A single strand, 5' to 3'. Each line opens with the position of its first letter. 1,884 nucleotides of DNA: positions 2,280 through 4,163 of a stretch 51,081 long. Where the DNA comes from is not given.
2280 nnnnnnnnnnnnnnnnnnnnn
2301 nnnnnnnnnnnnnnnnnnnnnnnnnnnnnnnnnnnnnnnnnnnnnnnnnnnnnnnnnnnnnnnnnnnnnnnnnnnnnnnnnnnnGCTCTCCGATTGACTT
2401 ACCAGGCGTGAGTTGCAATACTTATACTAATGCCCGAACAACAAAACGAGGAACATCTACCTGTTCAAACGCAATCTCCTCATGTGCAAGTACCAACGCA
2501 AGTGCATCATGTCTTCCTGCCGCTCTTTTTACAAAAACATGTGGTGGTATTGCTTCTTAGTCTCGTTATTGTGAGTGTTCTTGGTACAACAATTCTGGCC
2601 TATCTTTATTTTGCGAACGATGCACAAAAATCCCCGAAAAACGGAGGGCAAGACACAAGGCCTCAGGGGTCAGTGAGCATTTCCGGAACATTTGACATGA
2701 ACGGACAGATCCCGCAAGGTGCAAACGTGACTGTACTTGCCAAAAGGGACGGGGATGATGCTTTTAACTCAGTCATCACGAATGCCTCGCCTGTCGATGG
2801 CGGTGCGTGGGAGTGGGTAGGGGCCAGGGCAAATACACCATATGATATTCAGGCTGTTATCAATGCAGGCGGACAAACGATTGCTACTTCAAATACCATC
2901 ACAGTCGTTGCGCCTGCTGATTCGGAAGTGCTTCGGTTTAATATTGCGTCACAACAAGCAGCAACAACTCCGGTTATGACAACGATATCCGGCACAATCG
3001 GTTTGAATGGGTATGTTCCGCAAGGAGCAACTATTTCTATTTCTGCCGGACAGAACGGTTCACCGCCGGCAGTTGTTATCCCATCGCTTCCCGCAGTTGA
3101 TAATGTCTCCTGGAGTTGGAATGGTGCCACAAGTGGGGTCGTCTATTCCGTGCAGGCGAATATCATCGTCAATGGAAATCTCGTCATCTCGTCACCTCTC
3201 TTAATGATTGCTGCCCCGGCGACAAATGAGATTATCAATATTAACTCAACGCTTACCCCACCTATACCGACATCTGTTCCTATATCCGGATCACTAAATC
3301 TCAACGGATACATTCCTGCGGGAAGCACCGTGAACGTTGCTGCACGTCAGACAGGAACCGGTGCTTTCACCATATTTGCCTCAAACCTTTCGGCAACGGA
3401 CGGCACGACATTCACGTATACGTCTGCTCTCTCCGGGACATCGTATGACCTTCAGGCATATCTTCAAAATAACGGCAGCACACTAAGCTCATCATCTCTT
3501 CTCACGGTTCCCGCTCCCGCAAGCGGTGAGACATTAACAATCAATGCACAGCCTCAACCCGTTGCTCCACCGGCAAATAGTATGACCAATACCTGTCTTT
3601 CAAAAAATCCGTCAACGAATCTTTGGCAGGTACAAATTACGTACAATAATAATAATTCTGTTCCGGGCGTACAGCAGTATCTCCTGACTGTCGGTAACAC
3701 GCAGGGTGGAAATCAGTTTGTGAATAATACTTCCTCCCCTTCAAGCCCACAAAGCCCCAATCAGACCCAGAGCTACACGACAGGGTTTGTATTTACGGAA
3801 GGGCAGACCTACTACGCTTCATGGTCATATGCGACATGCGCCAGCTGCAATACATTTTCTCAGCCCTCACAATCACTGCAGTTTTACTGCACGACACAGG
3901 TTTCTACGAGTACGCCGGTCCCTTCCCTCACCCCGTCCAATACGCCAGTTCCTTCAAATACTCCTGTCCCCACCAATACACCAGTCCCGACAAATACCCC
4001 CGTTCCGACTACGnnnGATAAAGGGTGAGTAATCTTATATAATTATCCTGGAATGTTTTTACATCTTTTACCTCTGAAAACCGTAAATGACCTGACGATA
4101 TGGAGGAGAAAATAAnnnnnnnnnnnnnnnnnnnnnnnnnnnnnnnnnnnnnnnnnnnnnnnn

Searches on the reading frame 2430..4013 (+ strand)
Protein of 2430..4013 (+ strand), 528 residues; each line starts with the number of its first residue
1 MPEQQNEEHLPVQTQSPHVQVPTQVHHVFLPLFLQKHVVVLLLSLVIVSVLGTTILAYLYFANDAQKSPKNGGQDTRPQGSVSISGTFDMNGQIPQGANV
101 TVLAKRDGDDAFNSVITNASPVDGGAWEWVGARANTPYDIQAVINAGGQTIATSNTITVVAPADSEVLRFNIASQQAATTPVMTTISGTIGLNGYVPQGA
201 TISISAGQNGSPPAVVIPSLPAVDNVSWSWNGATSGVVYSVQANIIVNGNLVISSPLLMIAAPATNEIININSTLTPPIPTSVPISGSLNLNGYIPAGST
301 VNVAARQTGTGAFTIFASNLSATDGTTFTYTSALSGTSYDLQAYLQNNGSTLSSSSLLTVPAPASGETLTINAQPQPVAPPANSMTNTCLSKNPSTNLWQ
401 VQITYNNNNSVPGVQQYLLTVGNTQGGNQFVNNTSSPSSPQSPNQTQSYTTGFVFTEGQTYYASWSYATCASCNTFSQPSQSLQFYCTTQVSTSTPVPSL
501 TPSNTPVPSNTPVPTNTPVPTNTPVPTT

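Call 8: search_protein_families(library=pfam, proteins=[window:2430-4013:+], max_evalue=0.01)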
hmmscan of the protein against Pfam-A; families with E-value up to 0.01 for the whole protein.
window:2430-4013:+ (528 aa): 0 families

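Call 68: search_protein_families(library=pfam, proteins=[window:2430-4013:+], max_evalue=5)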
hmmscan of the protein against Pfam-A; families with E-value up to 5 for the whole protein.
window:2430-4013:+ (528 aa): 0 families
